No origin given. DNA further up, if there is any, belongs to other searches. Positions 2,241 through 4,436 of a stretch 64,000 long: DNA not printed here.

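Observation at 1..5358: Three-component sugar-sensing module: YesM-like kinase, YesN-like REC-AraC regulator and a membrane-anchored tandem periplasmic-binding protein, placed directly upstream of a ytfQRT-yjfF-like importer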

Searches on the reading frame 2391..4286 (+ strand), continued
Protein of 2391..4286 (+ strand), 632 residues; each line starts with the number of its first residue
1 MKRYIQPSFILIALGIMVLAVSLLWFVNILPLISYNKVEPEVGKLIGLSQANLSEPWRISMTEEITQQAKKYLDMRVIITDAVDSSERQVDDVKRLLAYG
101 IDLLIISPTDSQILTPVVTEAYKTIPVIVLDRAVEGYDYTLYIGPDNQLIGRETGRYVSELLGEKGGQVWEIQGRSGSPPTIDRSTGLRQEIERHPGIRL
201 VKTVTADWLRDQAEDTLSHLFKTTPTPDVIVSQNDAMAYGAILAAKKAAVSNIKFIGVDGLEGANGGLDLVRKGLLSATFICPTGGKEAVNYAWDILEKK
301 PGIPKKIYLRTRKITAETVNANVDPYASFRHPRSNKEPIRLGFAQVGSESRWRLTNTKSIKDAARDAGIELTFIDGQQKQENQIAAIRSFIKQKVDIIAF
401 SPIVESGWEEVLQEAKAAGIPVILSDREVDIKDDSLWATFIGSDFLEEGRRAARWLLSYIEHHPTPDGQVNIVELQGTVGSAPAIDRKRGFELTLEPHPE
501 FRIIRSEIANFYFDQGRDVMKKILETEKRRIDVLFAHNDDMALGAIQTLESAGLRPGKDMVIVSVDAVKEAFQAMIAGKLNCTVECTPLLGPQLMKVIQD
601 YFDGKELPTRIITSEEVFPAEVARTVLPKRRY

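Call 64: predict_structure(alignment_id=A3)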
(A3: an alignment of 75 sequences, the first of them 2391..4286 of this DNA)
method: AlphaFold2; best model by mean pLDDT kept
length: 632 residues; sequences in the alignment: 75
mean_pLDDT: 91.5   pTM: 0.84
mean pLDDT of the five models: 91.5, 91.4, 90.6, 90.5, 90.4
residues with pLDDT >= 90: 498; 70-90: 97; 50-70: 31; < 50: 6
segments of 3 or more residues with pLDDT < 50: 1-3, 35-37
pLDDT, mean of each block of 10 residues (from residue 1): 62 89 81 52 92 83 94 95 94 97 94 91 96 82 93 94 96 89 94 94 94 97 97 96 97 93 79 95 92 95 92 89 58 73 94 96 96 96 98 97 93 95 93 85 94 97 95 96 94 97 97 98 97 98 99 98 97 98 96 94 88 92 94 85
secondary structure, 60 per line:
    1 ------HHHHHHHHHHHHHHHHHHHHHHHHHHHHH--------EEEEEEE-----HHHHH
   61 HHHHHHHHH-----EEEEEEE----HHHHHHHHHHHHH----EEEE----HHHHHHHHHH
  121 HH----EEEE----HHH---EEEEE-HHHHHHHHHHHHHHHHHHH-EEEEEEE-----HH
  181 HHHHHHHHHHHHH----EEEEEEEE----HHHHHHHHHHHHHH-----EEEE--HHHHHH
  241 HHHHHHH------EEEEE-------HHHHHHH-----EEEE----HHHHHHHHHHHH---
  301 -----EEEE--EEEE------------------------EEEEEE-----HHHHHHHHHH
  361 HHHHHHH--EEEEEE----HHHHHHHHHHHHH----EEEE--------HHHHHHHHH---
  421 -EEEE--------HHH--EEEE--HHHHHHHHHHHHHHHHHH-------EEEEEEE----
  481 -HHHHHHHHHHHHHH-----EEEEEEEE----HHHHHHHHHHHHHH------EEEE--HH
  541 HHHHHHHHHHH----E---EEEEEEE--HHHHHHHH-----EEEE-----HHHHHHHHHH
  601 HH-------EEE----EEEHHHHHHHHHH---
elements in order: H7-35 E44-50 H56-69 E75-81 H86-98 E103-106 H111-122 E127-130 E141-145 H147-165 E167-173 H179-193 E198-205 H210-223 E229-232 H235-247 E254-258 H266-272 E278-281 H286-297 E306-309 E312-315 E340-345 H351-367 E370-375 H380-392 E397-400 H409-417 E422-425 E439-442 H445-462 E470-476 H482-495 E501-508 H513-526 E533-536 H539-551 E560-566 H569-576 E582-585 H591-602 E610-612 E617-619 H620-629

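Call 67: fold_search(model_id=the predicted structure, library=pdb)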
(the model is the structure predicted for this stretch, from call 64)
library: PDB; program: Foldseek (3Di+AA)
matches with E <= 10: 1579; with E <= 0.001: 620
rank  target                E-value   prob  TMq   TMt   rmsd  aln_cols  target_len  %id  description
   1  6hbm_A                2.4e-28  1.00  0.45  0.93   1.5       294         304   50  Crystal structure of MSMEG_1712 from Mycobacterium smegmatis in complex with alpha-L-arabinofuranose (released 2019-05-01)
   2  6hbd_A                8.0e-28  1.00  0.45  0.93   1.5       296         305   50  Crystal structure of MSMEG_1712 from Mycobacterium smegmatis in complex with Beta-D-Galactofuranose (released 2019-05-01)
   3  2vk2                  5.8e-27  1.00  0.45  0.95   1.4       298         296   42  Crystal structure of a galactofuranose binding protein (released 2009-05-19)
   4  6hb0_A                1.7e-26  1.00  0.40  0.77   3.9       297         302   48  Crystal structure of MSMEG_1712 from Mycobacterium smegmatis (released 2019-05-01)
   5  5ocp_A                3.4e-26  1.00  0.45  0.92   1.4       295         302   46  The periplasmic binding protein component of the arabinose ABC transporter from Shewanella sp. ANA-3 bound to alpha an (released 2018-08-01)
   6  6hb0_B                8.0e-26  1.00  0.39  0.76   4.0       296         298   49  Crystal structure of MSMEG_1712 from Mycobacterium smegmatis (released 2019-05-01)
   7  2x7x_A                2.2e-21  1.00  0.42  0.85   2.0       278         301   39  Fructose binding periplasmic domain of hybrid two component system BT1754 (released 2010-07-21)
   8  2x7x_B                9.1e-21  1.00  0.42  0.86   1.9       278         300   39  Fructose binding periplasmic domain of hybrid two component system BT1754 (released 2010-07-21)
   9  2ioy_A                4.5e-20  1.00  0.41  0.92   1.9       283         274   27  Crystal structure of Thermoanaerobacter tengcongensis ribose binding protein (released 2007-03-20)
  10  4yo7                  1.7e-18  1.00  0.43  0.93   2.0       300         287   24  Crystal Structure of an ABC transporter solute binding protein (IPR025997) from Bacillus halodurans C-125 (BH2323, TARGE (released 2015-03-25)
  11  9a5f_A                2.8e-18  1.00  0.37  0.70   7.0       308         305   24  Integrative model of RBSB-YXKC by crosslinking MS and deep learning (released 2024-09-18)
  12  2fn9_A                1.1e-17  1.00  0.40  0.85   3.0       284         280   25  Thermotoga maritima Ribose Binding Protein Unliganded Form (released 2007-01-16)
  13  7e7m_B                1.2e-17  1.00  0.41  0.88   2.1       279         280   27  Crystal Structure Analysis of the Streptococcus agalactiae Ribose Binding Protein RbsB (released 2022-03-02)
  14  7e7m_A                1.3e-17  1.00  0.42  0.92   2.1       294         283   24  Crystal Structure Analysis of the Streptococcus agalactiae Ribose Binding Protein RbsB (released 2022-03-02)
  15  2fn8                  1.5e-17  1.00  0.42  0.89   2.1       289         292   24  Thermotoga maritima Ribose Binding Protein Ribose Bound Form (released 2007-01-16)
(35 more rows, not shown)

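Call 79: find_encoding_contigs(protein=P0137, flank=10000, max_places=2)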
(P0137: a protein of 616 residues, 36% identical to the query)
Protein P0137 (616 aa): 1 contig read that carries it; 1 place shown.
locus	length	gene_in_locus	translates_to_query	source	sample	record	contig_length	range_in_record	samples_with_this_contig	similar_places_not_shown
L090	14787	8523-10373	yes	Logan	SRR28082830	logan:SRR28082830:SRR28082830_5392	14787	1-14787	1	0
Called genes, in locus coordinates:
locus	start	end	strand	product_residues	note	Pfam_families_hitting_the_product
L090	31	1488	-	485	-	PF13187:Fer4_9 (weak), PF00037:Fer4, PF12837:Fer4_6 (weak), PF13484:Fer4_16 (weak), PF12838:Fer4_7 (weak), PF12837:Fer4_6, PF00037:Fer4, PF02906:Fe_hyd_lg_C, +7 more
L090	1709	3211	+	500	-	PF00005:ABC_tran, PF13175:AAA_15 (weak), PF13304:AAA_21 (faint), PF13401:AAA_22 (faint), PF00005:ABC_tran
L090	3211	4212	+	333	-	PF02653:BPD_transp_2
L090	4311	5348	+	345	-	PF00532:Peripla_BP_1, PF13407:Peripla_BP_4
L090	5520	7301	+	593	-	PF02743:dCache_1, PF00672:HAMP, PF06580:His_kinase, PF02518:HATPase_c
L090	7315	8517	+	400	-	PF00072:Response_reg, PF00165:HTH_AraC (weak), PF12833:HTH_18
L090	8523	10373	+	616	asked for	PF13407:Peripla_BP_4, PF13377:Peripla_BP_3 (faint), PF13407:Peripla_BP_4, PF00532:Peripla_BP_1 (weak)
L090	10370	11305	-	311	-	PF02311:AraC_binding, PF12833:HTH_18, PF00165:HTH_AraC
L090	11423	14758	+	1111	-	PF17128:DUF5107, PF00515:TPR_1 (faint), PF07719:TPR_2 (faint), PF12895:ANAPC3 (faint), PF13432:TPR_16 (faint), PF14559:TPR_19 (faint), PF13174:TPR_6 (faint), PF13424:TPR_12, +2 more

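Call 80: find_encoding_contigs(protein=P0154, flank=10000, max_places=2)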
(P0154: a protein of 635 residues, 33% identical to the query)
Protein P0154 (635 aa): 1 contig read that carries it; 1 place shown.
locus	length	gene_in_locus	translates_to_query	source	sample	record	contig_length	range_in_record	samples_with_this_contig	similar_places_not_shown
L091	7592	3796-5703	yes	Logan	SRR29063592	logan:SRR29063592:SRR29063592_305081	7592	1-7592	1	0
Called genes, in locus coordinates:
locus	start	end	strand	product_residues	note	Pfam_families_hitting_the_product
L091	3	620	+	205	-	?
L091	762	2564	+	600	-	PF02743:dCache_1, PF00672:HAMP, PF06580:His_kinase, PF02518:HATPase_c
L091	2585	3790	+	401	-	PF00072:Response_reg, PF00165:HTH_AraC (weak), PF12833:HTH_18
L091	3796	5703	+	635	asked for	PF13407:Peripla_BP_4, PF13377:Peripla_BP_3 (faint), PF00532:Peripla_BP_1 (weak), PF13407:Peripla_BP_4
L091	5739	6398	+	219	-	-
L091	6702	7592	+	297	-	?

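Call 81: find_encoding_contigs(protein=P0208, flank=10000, max_places=2)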
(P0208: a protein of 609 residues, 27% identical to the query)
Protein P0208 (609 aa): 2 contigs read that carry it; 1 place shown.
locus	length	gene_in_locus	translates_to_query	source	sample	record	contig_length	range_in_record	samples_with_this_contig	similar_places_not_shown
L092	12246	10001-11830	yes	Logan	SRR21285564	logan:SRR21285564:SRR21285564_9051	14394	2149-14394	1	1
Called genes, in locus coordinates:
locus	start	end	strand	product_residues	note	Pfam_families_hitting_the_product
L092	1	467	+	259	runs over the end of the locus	PF03328:HpcH_HpaI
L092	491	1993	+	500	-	PF02463:SMC_N (faint), PF00005:ABC_tran, PF13304:AAA_21 (weak), PF00005:ABC_tran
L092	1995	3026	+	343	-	PF02653:BPD_transp_2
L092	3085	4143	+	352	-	PF00532:Peripla_BP_1, PF13407:Peripla_BP_4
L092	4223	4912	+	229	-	PF03737:RraA-like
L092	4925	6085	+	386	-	PF02746:MR_MLE_N, PF13378:MR_MLE_C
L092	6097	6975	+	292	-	PF24684:Vgb_lyase (faint), PF08450:SGL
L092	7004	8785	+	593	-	PF02743:dCache_1, PF00672:HAMP, PF06580:His_kinase, PF02518:HATPase_c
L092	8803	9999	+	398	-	PF00072:Response_reg, PF00165:HTH_AraC (weak), PF12833:HTH_18, PF00165:HTH_AraC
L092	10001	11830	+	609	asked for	PF13407:Peripla_BP_4, PF00532:Peripla_BP_1, PF13377:Peripla_BP_3 (faint), PF00532:Peripla_BP_1, PF13407:Peripla_BP_4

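Call 84: search_protein_families(library=pfam, proteins=[L007:15848-19747:+, L007:19872-21884:+, L006:15721-19617:+, L005:16842-18587:+, L005:18617-21760:+, L005:5760-6668:+, L010:6893-8395:+, L010:19251-20066:+, L012:11207-14452:+, L012:16351-18174:+])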
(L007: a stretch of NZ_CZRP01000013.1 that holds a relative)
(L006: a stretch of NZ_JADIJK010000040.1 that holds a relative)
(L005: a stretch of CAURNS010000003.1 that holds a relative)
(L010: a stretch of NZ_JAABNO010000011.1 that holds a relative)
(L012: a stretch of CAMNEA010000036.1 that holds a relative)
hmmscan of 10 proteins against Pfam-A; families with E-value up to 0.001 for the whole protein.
L007:15848-19747:+ (1300 aa): 10 families
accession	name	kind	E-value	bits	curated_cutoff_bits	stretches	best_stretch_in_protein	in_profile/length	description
PF07691.17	PA14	-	3.2e-22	79.4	24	1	50-173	21-146/147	PA14 domain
PF17851.8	GH43_C2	-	1.8e-20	74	22.7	1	925-1113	2-203/203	Beta xylosidase C-terminal Concanavalin A-like domain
PF02837.24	Glyco_hydro_2_N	-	1.4e-17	64.6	28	1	350-462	55-165/169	Glycosyl hydrolases family 2, sugar binding domain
PF07081.18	DUF1349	-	1.9e-13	50.9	32.4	1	964-1113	30-177/179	Protein of unknown function (DUF1349)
PF00703.27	Glyco_hydro_2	-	1.3e-12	48.8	23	1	468-559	1-109/109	Glycosyl hydrolases family 2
PF22666.2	Glyco_hydro_2_N2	-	6.8e-12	46.2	27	1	359-440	47-129/167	Glycosyl hydrolase 2 galactose-binding domain-like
PF07554.19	FIVAR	-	9.4e-08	33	29.2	1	852-910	13-70/71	FIVAR domain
PF10511.15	Cementoin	-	1.6e-07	31.2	27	0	1207-1232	4-29/30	Trappin protein transglutaminase binding domain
PF02836.23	Glyco_hydro_2_C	-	2.9e-06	27.1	21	1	647-714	97-164/302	Glycosyl hydrolases family 2, TIM barrel domain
PF10528.15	GLEYA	-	0.00012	22.8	26.2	1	82-158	2-87/91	GLEYA domain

L007:19872-21884:+ (671 aa): 4 families
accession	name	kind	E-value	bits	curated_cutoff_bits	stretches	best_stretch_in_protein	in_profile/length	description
PF04616.20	Glyco_hydro_43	-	8.1e-35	121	32.2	1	281-558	1-288/288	Glycosyl hydrolases family 43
PF07691.17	PA14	-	4.7e-20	72.3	24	1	68-180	25-145/147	PA14 domain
PF10528.15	GLEYA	-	1.1e-05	26.1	26.2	1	91-166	3-87/91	GLEYA domain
PF16990.11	CBM_35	-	0.00096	19.9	28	0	583-638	3-57/121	Carbohydrate binding module (family 35)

L006:15721-19617:+ (1299 aa): 8 families
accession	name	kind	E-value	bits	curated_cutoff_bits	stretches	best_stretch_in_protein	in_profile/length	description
PF07691.17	PA14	-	2.4e-21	76.5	24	1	96-192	40-144/147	PA14 domain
PF17851.8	GH43_C2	-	1.2e-19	71.3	22.7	1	948-1137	2-203/203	Beta xylosidase C-terminal Concanavalin A-like domain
PF02837.24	Glyco_hydro_2_N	-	3.5e-18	66.5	28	1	374-483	58-165/169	Glycosyl hydrolases family 2, sugar binding domain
PF22888.1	FIMAH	-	8.7e-18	65.1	24.8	1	1226-1294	13-81/81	FIMAH domain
PF07081.18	DUF1349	-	2.6e-13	50.5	32.4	1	975-1137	13-177/179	Protein of unknown function (DUF1349)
PF00703.27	Glyco_hydro_2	-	1.4e-12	48.8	23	1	511-582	24-109/109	Glycosyl hydrolases family 2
PF22666.2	Glyco_hydro_2_N2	-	2.6e-10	41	27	1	379-459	46-127/167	Glycosyl hydrolase 2 galactose-binding domain-like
PF02836.23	Glyco_hydro_2_C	-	5.7e-10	39.3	21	1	625-738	37-166/302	Glycosyl hydrolases family 2, TIM barrel domain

L005:16842-18587:+ (582 aa): 3 families
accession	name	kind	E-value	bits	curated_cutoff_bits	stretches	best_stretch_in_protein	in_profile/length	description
PF03865.19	ShlB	-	9.2e-96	321.4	22.7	1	232-546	1-311/311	Haemolysin secretion/activation protein ShlB/FhaC/HecB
PF17287.7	POTRA_3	-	2.7e-18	65.6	27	1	175-227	2-56/56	POTRA domain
PF08479.16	POTRA_2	-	2.5e-13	50.1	24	1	97-173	1-76/76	POTRA domain, ShlB-type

L005:18617-21760:+ (1048 aa): 2 families
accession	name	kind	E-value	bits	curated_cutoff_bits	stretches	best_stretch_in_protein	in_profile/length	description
PF05860.19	TPS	-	6.5e-66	223.2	33.5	2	30-304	1-251/252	TPS secretion domain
PF05594.20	Fil_haemagg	-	1.4e-08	35.6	21.5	1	320-364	16-72/72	Haemagglutinin repeat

L005:5760-6668:+ (303 aa): 4 families
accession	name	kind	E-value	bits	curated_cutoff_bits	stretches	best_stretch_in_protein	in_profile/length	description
PF00497.25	SBP_bac_3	-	5.1e-31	107.6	26.4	1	63-284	1-129/132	Bacterial extracellular solute-binding proteins, family 3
PF12974.12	Phosphonate-bd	-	4.2e-05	23.5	27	1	90-286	19-231/242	ABC transporter, phosphonate, periplasmic substrate-binding protein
PF09084.16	NMT1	-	4.3e-05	24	20.5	1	150-243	75-171/216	NMT1/THI5 like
PF04069.17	OpuAC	-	0.0004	20.5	21.2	1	86-212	15-161/257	Substrate binding domain of ABC-type glycine betaine transport system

L010:6893-8395:+ (501 aa): 1 family
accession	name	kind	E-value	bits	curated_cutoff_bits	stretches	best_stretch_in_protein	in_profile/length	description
PF02074.21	Peptidase_M32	-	2.2e-192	640.5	25.1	1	10-494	2-489/489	Carboxypeptidase Taq (M32) metallopeptidase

L010:19251-20066:+ (272 aa): 1 family
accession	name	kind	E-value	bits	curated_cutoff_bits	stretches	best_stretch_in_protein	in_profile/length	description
PF25250.1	DUF7852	-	3.3e-09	37.1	22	1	37-107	127-206/238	Domain of unknown function (DUF7852)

L012:11207-14452:+ (1082 aa): 11 families
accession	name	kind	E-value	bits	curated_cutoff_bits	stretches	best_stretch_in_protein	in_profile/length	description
PF02786.22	CPSase_L_D2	-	3.1e-102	341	19.8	2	130-335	1-210/211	Carbamoyl-phosphate synthase L chain, ATP binding domain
PF25596.1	CPSase_L_D1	-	3.4e-100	330.6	27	2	9-126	2-117/118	Carbamoyl phosphate synthase preATP-grasp domain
PF02222.28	ATP-grasp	-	4.2e-24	85.6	27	2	679-844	2-163/179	ATP-grasp domain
PF02787.25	CPSase_L_D3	-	1.9e-21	76.3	26.6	1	425-503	2-78/80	Carbamoyl-phosphate synthetase large chain, oligomerisation domain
PF02142.27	MGS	-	9.8e-17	61.3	24.1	1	963-1049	2-94/94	MGS-like domain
PF07478.18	Dala_Dala_lig_C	-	2.6e-15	56.9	24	2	159-303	30-174/204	D-ala D-ala ligase C-terminus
PF15632.11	ATPgrasp_Ter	-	1.4e-10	41.5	29.1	1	806-870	48-111/131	ATP-grasp in the biosynthetic pathway with Ter operon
PF02655.19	ATP-grasp_3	-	4.7e-10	40.2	23.2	1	159-305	25-157/160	ATP-grasp domain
PF01071.24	GARS_A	-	2.9e-08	34.2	27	1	674-843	4-188/194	Phosphoribosylglycinamide synthetase, ATP-grasp (A) domain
PF13549.11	ATP-grasp_5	-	4e-08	33.3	27.6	0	679-712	18-51/221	ATP-grasp domain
PF08442.15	ATP-grasp_2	-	3e-06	27.4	29.5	0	679-722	10-54/202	ATP-grasp domain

L012:16351-18174:+ (608 aa): 7 families
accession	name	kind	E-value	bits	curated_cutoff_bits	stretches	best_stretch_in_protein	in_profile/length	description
PF08275.17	DNAG_N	-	1.4e-39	135.5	26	1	140-266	1-128/128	DNA primase catalytic core, N-terminal domain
PF01807.25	Zn_ribbon_DnaG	-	2.5e-39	133.5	24.9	1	21-114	3-96/98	CHC2 zinc finger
PF13155.12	Toprim_2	-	2.4e-25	89.1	22.1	1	274-359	1-88/88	Toprim-like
PF13662.12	Toprim_4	-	1e-17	64.5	25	1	273-345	3-82/85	Toprim domain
PF01751.28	Toprim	-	6e-12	46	23.1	1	273-339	2-86/96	Toprim domain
PF10410.14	DnaB_bind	-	1.4e-08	35.3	20.6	1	380-430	3-53/56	DnaB-helicase binding domain of primase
PF13362.12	Toprim_3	-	2.3e-06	28.4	27.2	1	272-365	1-95/95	Toprim domain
